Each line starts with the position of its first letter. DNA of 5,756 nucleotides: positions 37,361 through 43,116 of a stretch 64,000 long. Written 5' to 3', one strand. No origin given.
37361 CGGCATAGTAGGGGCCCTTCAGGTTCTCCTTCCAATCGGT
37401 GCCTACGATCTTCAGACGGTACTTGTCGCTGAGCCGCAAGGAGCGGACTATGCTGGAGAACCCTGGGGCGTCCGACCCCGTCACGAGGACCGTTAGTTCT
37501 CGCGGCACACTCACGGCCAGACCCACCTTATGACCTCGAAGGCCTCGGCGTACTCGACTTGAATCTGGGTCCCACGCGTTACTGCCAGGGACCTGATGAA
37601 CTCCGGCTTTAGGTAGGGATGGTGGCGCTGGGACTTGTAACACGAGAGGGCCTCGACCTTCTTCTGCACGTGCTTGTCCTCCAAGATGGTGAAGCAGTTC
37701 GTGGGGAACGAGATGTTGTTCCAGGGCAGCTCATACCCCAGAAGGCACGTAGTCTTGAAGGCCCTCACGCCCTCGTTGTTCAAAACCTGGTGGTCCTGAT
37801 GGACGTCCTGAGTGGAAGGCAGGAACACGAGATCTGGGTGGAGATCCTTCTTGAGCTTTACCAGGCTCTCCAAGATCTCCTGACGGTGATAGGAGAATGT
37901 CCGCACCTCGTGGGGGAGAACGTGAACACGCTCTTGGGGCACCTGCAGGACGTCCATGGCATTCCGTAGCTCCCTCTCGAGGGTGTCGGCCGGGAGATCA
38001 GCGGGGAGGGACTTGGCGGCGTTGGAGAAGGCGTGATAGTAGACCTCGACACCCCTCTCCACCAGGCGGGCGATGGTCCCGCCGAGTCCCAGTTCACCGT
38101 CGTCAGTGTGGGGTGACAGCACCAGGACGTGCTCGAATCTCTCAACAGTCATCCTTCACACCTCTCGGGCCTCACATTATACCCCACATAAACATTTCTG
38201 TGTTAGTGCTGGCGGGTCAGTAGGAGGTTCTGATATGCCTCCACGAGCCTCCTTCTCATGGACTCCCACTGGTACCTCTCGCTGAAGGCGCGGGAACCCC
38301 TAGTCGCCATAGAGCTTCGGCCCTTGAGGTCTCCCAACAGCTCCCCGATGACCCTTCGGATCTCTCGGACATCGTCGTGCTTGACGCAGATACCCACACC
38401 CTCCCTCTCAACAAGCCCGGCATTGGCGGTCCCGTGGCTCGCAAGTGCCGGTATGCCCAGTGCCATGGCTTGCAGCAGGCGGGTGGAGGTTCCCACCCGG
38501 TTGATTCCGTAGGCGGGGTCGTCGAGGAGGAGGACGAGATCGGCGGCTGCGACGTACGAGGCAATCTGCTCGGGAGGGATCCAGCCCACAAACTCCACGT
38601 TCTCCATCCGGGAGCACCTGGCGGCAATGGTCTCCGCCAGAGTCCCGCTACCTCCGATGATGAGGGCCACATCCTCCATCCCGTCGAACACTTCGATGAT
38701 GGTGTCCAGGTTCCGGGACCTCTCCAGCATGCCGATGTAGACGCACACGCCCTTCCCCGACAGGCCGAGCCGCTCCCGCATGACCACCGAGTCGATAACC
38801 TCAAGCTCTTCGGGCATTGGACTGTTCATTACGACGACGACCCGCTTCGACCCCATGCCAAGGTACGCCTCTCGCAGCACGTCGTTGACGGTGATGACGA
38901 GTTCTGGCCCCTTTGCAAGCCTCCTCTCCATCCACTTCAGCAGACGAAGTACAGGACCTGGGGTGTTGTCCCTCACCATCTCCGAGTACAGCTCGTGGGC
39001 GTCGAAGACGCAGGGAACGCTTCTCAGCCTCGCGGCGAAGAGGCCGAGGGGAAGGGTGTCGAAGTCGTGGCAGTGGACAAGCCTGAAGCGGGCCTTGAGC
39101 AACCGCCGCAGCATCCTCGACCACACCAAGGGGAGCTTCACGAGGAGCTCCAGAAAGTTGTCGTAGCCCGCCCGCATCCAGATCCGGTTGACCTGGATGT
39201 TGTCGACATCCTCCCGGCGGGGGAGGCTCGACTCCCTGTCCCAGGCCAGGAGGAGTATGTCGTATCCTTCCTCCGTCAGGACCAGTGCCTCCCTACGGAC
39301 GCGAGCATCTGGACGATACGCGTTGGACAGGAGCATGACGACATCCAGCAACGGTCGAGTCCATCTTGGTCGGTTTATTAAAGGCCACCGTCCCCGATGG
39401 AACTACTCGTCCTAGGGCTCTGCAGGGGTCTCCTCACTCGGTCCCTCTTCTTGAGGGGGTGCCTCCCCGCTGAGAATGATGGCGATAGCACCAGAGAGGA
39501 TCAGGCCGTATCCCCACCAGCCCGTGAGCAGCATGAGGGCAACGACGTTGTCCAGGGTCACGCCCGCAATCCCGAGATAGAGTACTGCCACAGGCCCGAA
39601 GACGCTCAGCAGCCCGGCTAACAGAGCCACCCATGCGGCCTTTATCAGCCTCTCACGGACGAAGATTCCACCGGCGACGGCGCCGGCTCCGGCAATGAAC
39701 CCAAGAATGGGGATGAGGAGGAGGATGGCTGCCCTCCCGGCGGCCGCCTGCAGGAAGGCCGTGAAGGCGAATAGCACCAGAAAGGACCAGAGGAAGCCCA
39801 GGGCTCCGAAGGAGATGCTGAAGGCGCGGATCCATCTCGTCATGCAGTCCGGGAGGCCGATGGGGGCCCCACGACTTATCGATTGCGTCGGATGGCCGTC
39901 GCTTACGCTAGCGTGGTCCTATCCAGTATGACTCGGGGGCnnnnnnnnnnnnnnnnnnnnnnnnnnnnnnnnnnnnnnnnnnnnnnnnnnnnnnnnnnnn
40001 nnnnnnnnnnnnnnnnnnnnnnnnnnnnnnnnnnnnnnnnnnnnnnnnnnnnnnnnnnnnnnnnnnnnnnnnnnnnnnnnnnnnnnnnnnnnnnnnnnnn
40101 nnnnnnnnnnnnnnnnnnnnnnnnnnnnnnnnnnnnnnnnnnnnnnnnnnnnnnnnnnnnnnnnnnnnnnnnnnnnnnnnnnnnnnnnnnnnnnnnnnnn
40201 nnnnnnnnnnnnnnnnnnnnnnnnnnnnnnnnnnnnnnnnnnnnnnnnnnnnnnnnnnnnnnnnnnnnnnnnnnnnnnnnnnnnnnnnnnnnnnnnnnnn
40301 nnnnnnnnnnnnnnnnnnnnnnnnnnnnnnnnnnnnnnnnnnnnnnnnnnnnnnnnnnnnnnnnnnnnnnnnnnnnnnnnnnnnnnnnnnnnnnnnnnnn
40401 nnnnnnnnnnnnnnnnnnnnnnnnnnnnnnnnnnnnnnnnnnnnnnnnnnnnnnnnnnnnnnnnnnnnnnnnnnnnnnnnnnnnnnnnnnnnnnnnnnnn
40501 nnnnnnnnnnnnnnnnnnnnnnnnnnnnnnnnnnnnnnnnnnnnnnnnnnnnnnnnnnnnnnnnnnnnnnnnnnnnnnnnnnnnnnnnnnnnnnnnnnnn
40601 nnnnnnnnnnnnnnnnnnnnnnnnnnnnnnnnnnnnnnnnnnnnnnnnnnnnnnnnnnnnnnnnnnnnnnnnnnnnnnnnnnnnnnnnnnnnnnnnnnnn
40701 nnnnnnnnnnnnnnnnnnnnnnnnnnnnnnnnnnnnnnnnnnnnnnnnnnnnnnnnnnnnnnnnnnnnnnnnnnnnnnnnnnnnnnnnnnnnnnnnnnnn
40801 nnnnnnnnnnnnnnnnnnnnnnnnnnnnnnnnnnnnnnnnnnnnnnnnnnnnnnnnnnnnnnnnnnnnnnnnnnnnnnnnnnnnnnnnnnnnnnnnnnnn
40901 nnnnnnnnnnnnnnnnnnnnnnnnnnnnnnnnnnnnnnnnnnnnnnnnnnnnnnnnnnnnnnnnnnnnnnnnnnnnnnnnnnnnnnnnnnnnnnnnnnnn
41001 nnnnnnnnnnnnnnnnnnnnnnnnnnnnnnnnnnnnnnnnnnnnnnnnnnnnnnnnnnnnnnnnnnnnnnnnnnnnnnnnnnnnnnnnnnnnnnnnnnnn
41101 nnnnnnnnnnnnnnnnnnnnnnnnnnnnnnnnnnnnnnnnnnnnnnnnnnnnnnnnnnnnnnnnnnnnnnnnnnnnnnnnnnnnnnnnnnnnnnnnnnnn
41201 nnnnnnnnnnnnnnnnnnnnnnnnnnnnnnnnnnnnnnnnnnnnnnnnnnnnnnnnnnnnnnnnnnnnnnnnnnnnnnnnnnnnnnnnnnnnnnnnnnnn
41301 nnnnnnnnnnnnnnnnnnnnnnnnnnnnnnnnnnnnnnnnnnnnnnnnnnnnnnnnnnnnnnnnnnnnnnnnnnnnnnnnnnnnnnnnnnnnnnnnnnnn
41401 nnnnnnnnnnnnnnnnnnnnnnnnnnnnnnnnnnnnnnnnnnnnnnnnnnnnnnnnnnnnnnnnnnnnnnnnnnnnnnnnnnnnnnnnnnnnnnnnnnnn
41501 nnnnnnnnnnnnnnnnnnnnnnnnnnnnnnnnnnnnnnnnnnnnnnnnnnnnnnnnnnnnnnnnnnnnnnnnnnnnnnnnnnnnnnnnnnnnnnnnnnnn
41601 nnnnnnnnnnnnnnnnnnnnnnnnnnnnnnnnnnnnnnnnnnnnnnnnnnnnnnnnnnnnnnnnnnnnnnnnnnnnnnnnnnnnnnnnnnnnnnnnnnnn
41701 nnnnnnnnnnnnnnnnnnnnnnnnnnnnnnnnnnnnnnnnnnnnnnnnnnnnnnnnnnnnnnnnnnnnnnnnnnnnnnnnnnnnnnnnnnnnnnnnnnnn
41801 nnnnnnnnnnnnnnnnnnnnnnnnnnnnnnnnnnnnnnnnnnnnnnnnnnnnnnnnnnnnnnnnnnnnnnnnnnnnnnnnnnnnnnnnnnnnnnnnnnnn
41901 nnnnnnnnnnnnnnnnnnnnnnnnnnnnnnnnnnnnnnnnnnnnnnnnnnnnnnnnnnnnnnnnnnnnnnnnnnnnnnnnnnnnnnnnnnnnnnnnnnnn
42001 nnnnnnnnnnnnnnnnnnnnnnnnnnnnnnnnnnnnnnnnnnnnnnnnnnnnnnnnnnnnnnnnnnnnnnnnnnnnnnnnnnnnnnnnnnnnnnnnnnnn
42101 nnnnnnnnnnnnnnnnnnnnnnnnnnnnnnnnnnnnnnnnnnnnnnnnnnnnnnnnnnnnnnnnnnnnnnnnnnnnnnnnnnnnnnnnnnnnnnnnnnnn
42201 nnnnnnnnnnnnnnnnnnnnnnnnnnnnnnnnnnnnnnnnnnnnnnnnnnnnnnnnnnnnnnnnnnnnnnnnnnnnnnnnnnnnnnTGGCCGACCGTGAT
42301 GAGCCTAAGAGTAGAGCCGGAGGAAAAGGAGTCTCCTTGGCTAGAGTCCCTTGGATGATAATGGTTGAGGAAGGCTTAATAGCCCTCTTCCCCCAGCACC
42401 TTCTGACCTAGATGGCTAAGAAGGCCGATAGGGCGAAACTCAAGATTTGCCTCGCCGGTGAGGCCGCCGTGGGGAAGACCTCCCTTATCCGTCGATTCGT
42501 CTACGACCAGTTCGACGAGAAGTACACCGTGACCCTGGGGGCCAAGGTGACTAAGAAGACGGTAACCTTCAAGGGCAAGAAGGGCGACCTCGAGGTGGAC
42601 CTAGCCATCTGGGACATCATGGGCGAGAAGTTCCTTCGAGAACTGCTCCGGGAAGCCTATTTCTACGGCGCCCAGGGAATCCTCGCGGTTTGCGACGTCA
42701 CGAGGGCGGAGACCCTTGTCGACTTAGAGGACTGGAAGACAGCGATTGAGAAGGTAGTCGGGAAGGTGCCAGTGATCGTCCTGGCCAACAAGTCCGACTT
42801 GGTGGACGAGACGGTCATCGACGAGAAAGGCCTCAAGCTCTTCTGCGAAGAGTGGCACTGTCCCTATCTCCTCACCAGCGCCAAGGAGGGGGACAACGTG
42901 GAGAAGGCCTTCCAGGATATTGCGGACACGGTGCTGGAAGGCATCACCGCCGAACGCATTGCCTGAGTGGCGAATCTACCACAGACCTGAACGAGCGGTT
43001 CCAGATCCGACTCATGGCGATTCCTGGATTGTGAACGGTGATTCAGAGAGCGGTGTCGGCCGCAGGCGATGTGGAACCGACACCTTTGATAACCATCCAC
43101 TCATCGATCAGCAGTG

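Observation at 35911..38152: ATP-grasp ligase, PIG-L deacetylase and HAD-like gene trio inside the glycan island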

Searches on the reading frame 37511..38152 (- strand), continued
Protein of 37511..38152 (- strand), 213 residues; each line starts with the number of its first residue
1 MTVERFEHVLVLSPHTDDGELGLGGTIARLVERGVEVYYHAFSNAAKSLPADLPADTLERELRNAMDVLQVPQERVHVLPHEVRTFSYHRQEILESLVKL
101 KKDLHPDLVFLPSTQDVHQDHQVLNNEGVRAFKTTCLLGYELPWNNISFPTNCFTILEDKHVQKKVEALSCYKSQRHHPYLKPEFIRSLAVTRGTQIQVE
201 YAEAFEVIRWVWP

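Call 93: find_related_loci(query=A4, collection=viral_contigs, flank=4000)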
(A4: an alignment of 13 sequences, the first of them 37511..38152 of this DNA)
Query A4 (213 aa) in viral_contigs; peptide patterns used: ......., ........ (x = any residue, [..] = any of these).
70 stretches matched a pattern; 51 encode a relative of the query (tblastn E <= 1e-3); 50 distinct loci.
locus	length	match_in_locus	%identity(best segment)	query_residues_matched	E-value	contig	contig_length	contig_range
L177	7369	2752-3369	53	3-211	2e-73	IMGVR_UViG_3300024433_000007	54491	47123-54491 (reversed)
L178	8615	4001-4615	53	1-207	4e-72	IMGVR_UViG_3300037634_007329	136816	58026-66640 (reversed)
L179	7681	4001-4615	53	1-207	4e-72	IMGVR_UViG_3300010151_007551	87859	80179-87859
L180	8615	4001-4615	53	7-211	8e-71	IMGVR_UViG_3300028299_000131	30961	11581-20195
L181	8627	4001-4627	50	3-211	1e-69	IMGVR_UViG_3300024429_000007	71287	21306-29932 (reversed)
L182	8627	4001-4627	50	3-211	1e-69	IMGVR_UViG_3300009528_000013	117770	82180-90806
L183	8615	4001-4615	49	7-211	7e-69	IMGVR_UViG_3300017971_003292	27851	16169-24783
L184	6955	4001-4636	48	1-212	5e-69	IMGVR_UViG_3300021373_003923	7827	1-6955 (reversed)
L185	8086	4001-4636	49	1-212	2e-68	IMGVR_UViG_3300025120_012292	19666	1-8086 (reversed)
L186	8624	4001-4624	45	4-211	1e-64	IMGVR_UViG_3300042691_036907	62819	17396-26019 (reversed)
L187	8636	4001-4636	46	1-212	4e-64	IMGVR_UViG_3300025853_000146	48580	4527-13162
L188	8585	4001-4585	52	9-211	3e-64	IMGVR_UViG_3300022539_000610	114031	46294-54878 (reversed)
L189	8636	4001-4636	44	1-212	3e-62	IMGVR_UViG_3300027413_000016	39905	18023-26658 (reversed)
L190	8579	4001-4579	48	9-211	5e-62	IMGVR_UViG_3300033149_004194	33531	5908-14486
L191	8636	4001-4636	46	1-212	4e-64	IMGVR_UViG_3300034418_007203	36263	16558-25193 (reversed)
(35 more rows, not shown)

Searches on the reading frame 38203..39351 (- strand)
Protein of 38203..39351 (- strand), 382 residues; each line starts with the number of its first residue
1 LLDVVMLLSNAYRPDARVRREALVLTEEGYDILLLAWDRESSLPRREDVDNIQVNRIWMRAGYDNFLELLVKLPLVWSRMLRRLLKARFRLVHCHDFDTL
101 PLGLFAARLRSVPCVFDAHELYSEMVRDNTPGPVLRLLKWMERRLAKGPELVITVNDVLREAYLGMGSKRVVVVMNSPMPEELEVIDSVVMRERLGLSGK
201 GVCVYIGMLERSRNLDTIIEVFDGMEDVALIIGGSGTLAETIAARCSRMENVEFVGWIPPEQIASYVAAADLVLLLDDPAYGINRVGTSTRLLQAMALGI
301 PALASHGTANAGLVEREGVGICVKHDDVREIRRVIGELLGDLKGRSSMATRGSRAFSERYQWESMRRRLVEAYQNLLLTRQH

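Call 4: search_protein_families(library=pfam, proteins=[window:38203-39351:-], max_evalue=0.01)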
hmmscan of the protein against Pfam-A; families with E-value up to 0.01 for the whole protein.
window:38203-39351:- (382 aa): 5 families
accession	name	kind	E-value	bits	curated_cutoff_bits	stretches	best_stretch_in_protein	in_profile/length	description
PF13579.12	Glyco_trans_4_4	-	5.2e-18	66.3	29.7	1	17-175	6-156/158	Glycosyl transferase 4-like domain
PF13439.12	Glyco_transf_4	-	2.8e-14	53.9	28.5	1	22-176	12-164/170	Glycosyltransferase Family 4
PF00534.26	Glycos_transf_1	-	7.3e-14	52.1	26.4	1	198-352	13-169/172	Glycosyl transferases group 1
PF13692.12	Glyco_trans_1_4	-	1e-13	52.2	27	1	202-341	3-142/142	Glycosyl transferases group 1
PF13524.12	Glyco_trans_1_2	-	3.3e-08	34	25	1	231-365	18-138/144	Glycosyl transferase-like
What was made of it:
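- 38203..39351 (-): GT4 glycosyltransferase. It is co-directional and ends 50 nt upstream of PIG-L. It is possibly the transferase that installs the sugar to be tailored. Pfam Glyco_trans_4_4, Glycos_transf_1 and related families (call 4).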

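Call 5: search_protein_families(library=ncbifam, proteins=[window:38203-39351:-], max_evalue=0.01)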
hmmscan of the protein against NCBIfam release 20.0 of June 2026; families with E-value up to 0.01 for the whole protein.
window:38203-39351:- (382 aa): 18 families
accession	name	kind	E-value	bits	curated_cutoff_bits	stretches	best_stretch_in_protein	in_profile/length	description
TIGR04063.1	stp3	hypoth_equivalog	3.6e-16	59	442.05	1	29-377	31-396/397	TIGR04063 family PEP-CTERM/XrtA system glycosyltransferase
TIGR02149.1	glgA_Coryne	subfamily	2.8e-12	46.5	302.4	1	90-376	85-390/391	glycogen synthase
NF007640.0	PRK10307.1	subfamily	7.8e-11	41.5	276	1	134-371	157-402/411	WcaI family glycosyltransferase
NF047684.1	TeichurnBiosyTuaC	equivalog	5.2e-10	38.8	550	1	191-376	209-389/391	teichuronic acid biosynthesis protein TuaC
NF053787.1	GlcN_PG_synth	equivalog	1.3e-09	37.3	480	1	107-377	102-360/361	N-acetylglucosaminyl phosphatidylglycerol synthase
TIGR03999.1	thiol_BshA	equivalog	5.7e-09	35.4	273.7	1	173-377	171-374/375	N-acetyl-alpha-D-glucosaminyl L-malate synthase BshA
NF038229.1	Glyco4_Geo_Pelo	equivalog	9.7e-09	34.7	400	1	237-377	205-337/338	GPMC system family 4 glycosyltransferase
TIGR03088.1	stp2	hypoth_equivalog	1.8e-08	33.8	409.05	1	224-377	226-374/374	TIGR03088 family PEP-CTERM/XrtA system glycosyltransferase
TIGR03449.1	mycothiol_MshA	equivalog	1.6e-07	30.6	462.5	1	83-376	97-403/406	D-inositol-3-phosphate glycosyltransferase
TIGR04157.1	glyco_rSAM_CFB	subfamily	5.3e-06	25.7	400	1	156-371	181-404/406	TIGR04157 family glycosyltransferase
NF041010.1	glycosy_Agl16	equivalog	7e-06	25.1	575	1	136-376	121-351/352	glycosylation protein Agl16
TIGR04047.1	MSMEG_0565_glyc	hypoth_equivalog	2.5e-05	23.5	259.85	1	187-374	180-372/373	MSMEG_0565 family glycosyltransferase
TIGR03087.1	stp1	hypoth_equivalog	3.1e-05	23.3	316.65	1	200-369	224-390/397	TIGR03087 family PEP-CTERM/XrtA system glycosyltransferase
NF038298.1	EPS_HpsO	equivalog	6.7e-05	21.8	575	1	194-377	194-388/388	hormogonium polysaccharide biosynthesis glycosyltransferase HpsO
NF038295.1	EPS_HpsP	equivalog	9.4e-05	21.6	550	1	250-377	268-388/388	hormogonium polysaccharide biosynthesis glycosyltransferase HpsP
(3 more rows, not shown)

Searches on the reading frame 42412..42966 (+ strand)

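Call 50: search_protein_families(library=pfam, proteins=[window:42412-42966:+], max_evalue=0.001)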
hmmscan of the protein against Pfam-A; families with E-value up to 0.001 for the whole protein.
window:42412-42966:+ (184 aa): 6 families
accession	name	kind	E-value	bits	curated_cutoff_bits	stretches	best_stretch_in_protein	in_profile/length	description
PF00071.28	Ras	-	6.8e-35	120.5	21.6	1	11-175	1-161/162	Ras family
PF08477.19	Roc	-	2e-26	93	27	1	11-129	1-119/119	Ras of Complex, Roc, domain of DAPkinase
PF00025.27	Arf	-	6.4e-11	42.5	22.3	1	7-140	12-137/174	ADP-ribosylation factor family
PF04670.18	Gtr1_RagA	-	8.1e-08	32.4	22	1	11-134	1-127/232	Gtr1/RagA G protein conserved region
PF01926.29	MMR_HSR1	-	3.2e-05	24.5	21.9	1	11-127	1-113/113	50S ribosome-binding GTPase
PF03193.22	RsgA_GTPase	-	0.00012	22.4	30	0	118-172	53-106/174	RsgA GTPase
